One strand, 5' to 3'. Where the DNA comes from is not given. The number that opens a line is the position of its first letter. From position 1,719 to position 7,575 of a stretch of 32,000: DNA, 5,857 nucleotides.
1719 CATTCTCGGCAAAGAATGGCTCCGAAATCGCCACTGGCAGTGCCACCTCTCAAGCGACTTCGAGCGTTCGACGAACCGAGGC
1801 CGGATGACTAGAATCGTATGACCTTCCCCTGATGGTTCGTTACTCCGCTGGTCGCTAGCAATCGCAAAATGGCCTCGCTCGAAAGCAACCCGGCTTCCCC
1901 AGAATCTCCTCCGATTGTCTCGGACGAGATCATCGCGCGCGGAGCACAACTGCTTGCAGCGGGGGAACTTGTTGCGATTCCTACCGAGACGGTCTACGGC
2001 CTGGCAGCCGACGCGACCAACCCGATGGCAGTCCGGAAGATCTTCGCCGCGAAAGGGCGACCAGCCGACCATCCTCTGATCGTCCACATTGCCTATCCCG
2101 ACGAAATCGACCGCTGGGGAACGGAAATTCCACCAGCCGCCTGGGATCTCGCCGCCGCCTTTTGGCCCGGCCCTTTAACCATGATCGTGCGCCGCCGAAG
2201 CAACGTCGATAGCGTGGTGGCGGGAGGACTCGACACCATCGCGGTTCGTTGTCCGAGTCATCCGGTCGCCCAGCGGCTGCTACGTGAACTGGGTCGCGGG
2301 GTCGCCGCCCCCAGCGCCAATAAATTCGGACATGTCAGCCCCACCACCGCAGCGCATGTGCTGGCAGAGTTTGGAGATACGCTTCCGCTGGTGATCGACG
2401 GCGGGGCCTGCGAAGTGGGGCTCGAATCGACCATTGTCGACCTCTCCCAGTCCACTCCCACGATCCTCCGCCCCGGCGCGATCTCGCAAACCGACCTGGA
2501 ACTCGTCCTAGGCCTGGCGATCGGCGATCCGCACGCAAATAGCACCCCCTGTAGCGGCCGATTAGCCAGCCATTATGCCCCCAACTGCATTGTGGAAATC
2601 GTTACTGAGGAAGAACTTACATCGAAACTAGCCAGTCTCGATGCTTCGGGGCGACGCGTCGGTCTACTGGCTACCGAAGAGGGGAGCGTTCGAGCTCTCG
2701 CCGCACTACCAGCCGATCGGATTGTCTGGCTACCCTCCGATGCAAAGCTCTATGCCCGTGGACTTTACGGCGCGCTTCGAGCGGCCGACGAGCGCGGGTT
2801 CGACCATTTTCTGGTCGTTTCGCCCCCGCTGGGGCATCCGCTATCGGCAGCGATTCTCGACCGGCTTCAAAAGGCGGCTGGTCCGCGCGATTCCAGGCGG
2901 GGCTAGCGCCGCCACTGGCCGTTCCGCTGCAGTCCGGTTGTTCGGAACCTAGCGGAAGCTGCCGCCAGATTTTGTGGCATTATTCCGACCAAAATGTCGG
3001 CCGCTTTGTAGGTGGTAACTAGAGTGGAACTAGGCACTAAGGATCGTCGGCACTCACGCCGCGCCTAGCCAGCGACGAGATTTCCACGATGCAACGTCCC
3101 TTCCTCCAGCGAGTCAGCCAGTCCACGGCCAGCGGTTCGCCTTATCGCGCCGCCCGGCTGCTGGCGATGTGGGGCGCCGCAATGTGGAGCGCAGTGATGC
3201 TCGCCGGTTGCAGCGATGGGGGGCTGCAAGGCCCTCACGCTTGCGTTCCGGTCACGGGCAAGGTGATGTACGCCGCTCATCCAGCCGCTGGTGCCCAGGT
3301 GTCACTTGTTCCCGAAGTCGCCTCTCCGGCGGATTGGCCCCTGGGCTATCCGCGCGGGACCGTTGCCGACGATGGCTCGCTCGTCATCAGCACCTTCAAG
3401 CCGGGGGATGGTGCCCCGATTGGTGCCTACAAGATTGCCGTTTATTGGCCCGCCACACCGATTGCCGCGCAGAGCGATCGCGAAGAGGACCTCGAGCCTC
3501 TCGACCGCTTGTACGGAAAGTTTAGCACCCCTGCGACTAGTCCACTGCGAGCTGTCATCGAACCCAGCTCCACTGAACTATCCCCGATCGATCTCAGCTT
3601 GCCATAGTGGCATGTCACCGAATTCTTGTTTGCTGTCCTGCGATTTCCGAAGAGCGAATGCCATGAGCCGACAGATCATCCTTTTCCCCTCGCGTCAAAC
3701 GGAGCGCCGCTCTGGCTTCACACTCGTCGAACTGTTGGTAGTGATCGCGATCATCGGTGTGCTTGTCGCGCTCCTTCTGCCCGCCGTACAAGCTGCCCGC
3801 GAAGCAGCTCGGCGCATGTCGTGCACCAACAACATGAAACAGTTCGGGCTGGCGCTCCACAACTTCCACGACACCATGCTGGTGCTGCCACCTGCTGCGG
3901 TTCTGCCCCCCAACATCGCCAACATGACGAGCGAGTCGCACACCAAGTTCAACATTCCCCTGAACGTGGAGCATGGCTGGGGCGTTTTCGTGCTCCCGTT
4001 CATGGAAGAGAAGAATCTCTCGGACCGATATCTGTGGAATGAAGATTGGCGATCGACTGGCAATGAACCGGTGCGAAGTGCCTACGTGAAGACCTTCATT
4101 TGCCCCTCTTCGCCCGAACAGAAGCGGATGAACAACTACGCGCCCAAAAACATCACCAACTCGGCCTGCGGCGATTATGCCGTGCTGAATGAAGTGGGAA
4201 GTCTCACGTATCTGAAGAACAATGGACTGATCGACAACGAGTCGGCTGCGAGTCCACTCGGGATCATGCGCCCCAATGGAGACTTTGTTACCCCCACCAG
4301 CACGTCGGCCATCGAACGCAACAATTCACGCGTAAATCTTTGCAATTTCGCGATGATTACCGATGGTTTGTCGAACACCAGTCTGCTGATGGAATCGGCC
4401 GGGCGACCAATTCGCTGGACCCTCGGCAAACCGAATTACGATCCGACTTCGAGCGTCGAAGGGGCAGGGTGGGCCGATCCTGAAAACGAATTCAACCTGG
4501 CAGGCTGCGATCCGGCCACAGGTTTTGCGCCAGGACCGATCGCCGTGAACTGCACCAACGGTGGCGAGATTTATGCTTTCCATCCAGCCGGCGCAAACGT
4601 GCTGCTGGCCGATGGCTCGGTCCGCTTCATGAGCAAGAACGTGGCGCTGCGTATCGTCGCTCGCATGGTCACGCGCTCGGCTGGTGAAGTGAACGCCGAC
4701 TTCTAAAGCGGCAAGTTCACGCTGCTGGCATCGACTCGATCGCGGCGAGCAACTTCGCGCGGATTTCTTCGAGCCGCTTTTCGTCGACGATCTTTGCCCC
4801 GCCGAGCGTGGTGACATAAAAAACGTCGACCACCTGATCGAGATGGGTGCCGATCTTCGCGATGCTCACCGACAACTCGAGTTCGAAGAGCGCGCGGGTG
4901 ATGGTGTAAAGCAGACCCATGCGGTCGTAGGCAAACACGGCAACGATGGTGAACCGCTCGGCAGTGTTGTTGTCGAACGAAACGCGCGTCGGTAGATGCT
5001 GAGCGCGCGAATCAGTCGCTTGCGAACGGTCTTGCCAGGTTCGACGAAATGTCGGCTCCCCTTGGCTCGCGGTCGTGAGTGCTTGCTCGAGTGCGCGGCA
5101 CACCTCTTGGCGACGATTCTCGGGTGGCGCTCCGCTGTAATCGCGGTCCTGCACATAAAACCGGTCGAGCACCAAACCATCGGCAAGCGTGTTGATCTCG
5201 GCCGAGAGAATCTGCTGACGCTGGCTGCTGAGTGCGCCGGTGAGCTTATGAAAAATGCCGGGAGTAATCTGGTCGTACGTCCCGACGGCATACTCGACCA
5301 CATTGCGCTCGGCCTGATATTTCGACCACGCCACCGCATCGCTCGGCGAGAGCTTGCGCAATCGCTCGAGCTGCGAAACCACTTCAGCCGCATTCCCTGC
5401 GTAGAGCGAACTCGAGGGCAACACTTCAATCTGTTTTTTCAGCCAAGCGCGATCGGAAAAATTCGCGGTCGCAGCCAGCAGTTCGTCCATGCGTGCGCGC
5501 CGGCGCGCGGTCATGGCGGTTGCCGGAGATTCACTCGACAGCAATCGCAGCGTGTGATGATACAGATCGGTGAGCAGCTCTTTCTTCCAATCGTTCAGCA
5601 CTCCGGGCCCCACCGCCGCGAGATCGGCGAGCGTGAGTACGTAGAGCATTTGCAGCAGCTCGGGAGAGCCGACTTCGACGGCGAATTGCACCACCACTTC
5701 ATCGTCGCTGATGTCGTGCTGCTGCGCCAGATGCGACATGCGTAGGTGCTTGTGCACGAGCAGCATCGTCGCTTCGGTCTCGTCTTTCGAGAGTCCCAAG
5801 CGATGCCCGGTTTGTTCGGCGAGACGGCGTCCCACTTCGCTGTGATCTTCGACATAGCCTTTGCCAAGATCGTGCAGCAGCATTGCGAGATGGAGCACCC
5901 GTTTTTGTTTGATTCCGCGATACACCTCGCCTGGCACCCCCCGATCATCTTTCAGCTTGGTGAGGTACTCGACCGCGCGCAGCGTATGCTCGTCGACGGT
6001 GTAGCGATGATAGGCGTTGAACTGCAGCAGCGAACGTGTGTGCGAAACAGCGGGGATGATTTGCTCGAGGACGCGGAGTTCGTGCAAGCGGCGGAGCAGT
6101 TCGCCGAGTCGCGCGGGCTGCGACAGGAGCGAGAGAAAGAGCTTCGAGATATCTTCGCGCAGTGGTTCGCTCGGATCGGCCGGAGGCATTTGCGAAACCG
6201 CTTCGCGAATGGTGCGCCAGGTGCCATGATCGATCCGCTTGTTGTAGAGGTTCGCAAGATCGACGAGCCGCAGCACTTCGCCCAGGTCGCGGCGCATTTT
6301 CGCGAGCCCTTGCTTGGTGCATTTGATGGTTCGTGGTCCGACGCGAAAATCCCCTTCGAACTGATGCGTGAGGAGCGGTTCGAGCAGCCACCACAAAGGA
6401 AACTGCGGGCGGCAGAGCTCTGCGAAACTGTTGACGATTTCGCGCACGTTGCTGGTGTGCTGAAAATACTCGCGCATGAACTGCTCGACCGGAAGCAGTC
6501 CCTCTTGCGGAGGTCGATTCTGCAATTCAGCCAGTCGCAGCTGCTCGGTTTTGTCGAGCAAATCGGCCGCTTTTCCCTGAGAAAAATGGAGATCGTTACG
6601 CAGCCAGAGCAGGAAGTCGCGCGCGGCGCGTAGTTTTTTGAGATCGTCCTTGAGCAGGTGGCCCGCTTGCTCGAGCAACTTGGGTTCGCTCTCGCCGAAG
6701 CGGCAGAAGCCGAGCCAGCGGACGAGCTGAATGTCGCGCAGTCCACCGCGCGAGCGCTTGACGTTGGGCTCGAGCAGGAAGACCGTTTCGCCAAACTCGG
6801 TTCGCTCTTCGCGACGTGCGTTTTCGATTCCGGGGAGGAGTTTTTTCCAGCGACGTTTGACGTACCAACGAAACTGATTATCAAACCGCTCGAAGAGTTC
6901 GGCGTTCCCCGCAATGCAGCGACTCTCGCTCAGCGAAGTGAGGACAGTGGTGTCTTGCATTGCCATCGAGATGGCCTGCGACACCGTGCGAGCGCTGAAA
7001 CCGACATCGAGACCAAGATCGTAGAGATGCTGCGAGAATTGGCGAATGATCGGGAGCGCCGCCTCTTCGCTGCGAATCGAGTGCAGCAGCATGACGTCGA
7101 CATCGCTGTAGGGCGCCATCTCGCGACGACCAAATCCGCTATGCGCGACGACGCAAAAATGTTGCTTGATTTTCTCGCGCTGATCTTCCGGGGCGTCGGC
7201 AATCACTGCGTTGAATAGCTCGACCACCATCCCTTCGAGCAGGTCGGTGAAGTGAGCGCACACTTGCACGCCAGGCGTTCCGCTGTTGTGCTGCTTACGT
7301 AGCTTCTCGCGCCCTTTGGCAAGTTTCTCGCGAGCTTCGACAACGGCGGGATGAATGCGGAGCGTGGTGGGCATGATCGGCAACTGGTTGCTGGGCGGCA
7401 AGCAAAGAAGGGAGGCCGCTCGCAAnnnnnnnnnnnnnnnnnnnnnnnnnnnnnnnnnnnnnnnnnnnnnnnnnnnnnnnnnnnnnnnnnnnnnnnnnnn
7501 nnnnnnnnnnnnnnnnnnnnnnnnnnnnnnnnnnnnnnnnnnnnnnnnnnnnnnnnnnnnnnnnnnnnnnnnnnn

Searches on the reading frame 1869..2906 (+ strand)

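Call 71: search_protein_families(library=pfam, proteins=[window:1869-2906:+], max_evalue=0.00001)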
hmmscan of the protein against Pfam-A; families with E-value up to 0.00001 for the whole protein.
window:1869-2906:+ (345 aa): 2 families
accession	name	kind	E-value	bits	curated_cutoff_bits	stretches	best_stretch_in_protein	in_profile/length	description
PF01300.24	Sua5_yciO_yrdC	-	1.1e-59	201.3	25.1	1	28-203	2-178/178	Telomere recombination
PF03481.19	Sua5_C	-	1.4e-18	68.2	22.9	1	205-338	1-136/136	Threonylcarbamoyl-AMP synthase, C-terminal domain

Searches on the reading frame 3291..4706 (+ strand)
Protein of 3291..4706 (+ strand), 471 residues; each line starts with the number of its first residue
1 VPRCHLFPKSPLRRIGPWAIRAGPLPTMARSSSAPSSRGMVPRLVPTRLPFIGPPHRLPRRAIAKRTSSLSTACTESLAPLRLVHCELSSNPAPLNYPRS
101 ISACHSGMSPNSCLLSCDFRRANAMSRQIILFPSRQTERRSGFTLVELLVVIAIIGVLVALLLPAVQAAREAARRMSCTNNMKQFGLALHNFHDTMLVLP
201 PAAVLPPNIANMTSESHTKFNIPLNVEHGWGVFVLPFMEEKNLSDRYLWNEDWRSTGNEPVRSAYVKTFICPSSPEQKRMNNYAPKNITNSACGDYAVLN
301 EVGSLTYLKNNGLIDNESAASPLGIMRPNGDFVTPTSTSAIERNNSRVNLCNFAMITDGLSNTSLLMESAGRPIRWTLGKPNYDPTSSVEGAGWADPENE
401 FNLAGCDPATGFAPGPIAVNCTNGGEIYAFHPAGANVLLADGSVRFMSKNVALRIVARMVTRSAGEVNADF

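Call 71: search_protein_families(library=pfam, proteins=[window:3291-4706:+], max_evalue=0.00001)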
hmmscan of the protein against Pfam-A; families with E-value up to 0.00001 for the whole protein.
window:3291-4706:+ (471 aa): 2 families
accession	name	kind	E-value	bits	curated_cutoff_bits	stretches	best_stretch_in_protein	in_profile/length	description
PF07596.16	SBP_bac_10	-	8.1e-46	157.7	23.3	1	167-452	1-266/268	Protein of unknown function (DUF1559)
PF07963.17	N_methyl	-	1.7e-07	31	21.2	1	139-163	3-27/27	Prokaryotic N-terminal methylation motif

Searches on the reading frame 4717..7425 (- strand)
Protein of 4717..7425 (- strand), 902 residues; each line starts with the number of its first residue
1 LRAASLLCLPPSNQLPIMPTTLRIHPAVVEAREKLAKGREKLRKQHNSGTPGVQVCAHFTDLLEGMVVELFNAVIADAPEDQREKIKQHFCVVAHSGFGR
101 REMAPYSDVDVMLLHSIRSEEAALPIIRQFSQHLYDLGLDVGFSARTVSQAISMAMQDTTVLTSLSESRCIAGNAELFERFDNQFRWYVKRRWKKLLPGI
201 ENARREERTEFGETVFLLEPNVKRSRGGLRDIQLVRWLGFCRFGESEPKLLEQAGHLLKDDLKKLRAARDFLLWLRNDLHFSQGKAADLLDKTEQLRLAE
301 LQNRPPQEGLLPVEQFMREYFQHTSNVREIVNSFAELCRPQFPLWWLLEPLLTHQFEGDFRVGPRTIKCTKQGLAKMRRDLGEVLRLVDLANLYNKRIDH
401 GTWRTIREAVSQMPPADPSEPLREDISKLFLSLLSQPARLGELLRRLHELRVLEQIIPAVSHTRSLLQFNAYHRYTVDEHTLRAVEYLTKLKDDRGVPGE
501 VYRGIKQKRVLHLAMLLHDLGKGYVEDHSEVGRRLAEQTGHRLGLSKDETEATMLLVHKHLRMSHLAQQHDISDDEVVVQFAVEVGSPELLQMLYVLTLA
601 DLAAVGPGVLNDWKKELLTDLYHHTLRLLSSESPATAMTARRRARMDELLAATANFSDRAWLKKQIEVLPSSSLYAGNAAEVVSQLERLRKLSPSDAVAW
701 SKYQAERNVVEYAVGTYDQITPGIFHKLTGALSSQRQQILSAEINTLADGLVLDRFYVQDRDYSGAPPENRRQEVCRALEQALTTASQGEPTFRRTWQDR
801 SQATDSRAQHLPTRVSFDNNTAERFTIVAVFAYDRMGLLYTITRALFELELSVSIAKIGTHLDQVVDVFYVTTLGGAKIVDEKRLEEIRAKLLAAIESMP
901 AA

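Call 71: search_protein_families(library=pfam, proteins=[window:4717-7425:-], max_evalue=0.00001)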
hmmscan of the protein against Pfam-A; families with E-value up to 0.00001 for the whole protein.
window:4717-7425:- (902 aa): 4 families
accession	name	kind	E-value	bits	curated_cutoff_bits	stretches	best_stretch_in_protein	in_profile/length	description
PF08335.16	GlnD_UR_UTase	-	3.3e-27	95.7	21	1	204-334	10-140/141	GlnD PII-uridylyltransferase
PF01966.28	HD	-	5.4e-09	36.8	22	1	477-579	1-107/116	HD domain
PF24931.1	ACT_ACR9_3rd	-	3.5e-07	30.7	27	1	815-893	2-81/98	ACR9-like, ACT-like domain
PF01842.31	ACT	-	8.8e-06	25.8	27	0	827-890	2-63/66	ACT domain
